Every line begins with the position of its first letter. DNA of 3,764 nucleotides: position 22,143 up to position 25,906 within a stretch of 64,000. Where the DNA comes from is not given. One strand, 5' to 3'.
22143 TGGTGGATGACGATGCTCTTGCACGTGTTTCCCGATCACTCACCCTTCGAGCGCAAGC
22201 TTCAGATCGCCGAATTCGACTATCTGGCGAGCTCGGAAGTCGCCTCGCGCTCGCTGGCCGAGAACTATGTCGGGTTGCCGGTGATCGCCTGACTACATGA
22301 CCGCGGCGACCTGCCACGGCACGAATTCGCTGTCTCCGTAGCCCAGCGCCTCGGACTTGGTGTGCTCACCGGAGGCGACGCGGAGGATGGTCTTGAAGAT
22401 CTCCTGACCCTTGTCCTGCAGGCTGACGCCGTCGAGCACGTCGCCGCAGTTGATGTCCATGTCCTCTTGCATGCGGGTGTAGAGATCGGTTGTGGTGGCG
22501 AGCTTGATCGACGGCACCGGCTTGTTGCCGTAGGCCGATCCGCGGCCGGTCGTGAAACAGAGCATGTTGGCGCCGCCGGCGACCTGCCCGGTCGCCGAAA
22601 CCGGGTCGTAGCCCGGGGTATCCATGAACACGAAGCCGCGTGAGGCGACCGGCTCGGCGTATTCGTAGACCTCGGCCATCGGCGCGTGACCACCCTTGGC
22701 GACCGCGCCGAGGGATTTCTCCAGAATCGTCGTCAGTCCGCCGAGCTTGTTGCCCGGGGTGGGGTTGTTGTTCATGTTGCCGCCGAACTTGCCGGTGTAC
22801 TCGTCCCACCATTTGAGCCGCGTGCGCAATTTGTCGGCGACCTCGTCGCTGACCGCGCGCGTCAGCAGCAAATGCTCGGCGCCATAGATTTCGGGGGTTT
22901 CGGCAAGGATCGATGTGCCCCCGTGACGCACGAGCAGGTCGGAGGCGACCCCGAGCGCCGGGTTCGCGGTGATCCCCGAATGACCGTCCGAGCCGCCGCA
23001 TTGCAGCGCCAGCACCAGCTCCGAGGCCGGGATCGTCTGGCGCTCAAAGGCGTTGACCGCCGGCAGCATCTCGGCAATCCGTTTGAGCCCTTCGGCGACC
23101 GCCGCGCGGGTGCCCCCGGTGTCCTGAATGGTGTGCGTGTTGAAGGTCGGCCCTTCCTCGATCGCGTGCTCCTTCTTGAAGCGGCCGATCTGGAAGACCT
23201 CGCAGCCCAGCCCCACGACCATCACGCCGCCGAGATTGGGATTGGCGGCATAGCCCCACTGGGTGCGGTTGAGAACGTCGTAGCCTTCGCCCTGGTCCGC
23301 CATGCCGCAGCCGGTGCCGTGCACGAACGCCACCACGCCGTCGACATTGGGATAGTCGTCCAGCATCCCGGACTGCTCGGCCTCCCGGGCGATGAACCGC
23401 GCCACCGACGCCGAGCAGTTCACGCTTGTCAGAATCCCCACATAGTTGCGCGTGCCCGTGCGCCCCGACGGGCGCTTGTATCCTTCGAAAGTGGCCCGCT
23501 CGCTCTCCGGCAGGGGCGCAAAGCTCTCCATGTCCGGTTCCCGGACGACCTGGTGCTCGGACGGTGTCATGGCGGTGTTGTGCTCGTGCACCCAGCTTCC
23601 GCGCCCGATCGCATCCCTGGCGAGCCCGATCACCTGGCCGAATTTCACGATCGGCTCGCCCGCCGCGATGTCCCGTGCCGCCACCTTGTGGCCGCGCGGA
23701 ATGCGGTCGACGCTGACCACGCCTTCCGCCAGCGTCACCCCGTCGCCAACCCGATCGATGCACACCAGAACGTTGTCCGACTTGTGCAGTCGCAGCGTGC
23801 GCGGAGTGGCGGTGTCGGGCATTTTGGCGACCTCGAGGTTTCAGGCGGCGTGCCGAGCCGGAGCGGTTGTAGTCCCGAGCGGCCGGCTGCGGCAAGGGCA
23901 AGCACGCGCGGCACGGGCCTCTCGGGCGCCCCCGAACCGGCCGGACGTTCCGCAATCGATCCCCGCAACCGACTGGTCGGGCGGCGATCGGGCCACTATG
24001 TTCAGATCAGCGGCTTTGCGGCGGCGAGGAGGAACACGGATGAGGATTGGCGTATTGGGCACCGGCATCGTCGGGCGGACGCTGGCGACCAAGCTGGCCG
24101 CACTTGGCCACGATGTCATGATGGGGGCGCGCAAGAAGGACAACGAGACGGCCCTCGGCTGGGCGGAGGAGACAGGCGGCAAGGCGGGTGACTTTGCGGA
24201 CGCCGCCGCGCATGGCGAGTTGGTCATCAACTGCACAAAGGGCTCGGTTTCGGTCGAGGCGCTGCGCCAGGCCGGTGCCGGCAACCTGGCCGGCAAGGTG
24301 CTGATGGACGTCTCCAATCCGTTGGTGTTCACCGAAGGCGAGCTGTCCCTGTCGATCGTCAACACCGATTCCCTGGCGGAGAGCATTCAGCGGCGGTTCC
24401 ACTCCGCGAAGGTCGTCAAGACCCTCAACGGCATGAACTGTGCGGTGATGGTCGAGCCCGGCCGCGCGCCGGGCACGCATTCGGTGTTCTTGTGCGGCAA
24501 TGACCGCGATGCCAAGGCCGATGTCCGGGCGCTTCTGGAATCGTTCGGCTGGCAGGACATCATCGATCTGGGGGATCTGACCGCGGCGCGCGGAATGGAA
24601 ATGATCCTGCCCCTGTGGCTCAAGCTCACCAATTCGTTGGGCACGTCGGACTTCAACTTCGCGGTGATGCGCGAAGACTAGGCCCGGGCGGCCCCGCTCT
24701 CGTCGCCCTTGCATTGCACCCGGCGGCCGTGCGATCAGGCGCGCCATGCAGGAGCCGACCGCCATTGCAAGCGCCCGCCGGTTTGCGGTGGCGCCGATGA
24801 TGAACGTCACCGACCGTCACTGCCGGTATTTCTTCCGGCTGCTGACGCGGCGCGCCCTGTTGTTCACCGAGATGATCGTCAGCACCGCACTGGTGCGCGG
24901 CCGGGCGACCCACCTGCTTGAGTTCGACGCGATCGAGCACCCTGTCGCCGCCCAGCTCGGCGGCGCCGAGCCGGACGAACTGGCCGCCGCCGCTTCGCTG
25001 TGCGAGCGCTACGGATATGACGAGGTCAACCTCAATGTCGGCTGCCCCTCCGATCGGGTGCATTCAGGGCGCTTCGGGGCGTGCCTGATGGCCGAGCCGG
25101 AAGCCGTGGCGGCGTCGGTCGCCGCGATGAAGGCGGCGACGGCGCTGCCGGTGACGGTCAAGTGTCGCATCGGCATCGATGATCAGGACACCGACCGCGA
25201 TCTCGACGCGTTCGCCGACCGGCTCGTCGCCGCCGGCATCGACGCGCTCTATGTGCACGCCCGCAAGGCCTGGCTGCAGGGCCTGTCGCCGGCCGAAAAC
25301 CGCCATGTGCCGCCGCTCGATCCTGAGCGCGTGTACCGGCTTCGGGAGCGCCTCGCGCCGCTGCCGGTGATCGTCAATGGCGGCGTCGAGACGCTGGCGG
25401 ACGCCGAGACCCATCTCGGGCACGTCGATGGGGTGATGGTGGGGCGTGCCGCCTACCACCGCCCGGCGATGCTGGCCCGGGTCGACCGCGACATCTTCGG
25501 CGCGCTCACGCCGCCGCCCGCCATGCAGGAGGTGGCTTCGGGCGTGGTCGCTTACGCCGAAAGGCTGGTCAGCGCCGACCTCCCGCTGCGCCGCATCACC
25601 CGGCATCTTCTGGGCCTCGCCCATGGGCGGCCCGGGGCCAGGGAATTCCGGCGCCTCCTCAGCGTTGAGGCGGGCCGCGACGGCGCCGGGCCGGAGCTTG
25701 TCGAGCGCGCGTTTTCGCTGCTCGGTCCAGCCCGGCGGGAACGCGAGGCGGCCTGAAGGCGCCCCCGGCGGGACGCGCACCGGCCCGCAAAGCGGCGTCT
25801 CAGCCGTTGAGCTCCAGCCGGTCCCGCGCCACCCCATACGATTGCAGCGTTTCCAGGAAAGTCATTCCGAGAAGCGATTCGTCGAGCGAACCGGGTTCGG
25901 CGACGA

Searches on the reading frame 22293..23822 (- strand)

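Call 71: search_protein_families(library=pfam, proteins=[window:22293-23822:-], max_evalue=0.00001)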
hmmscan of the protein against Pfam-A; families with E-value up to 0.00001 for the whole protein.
window:22293-23822:- (509 aa): 2 families
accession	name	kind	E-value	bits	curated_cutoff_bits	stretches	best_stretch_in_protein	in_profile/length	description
PF20629.2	GD_AH_C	-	2.2e-100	335.4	26.8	1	266-506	1-240/242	D-galactarate/Altronate dehydratase, C-terminal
PF04295.18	GD_AH_second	-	3.9e-43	147.2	27.3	1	114-257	1-136/136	D-galactarate dehydratase/Altronate hydrolase, second domain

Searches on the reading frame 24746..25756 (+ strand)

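Call 71: search_protein_families(library=pfam, proteins=[window:24746-25756:+], max_evalue=0.00001)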
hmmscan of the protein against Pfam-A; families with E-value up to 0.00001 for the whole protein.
window:24746-25756:+ (336 aa): 1 family
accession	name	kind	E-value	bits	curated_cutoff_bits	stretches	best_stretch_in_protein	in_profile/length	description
PF01207.24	Dus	-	1.6e-75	254.6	20.4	1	15-318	2-302/311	Dihydrouridine synthase (Dus)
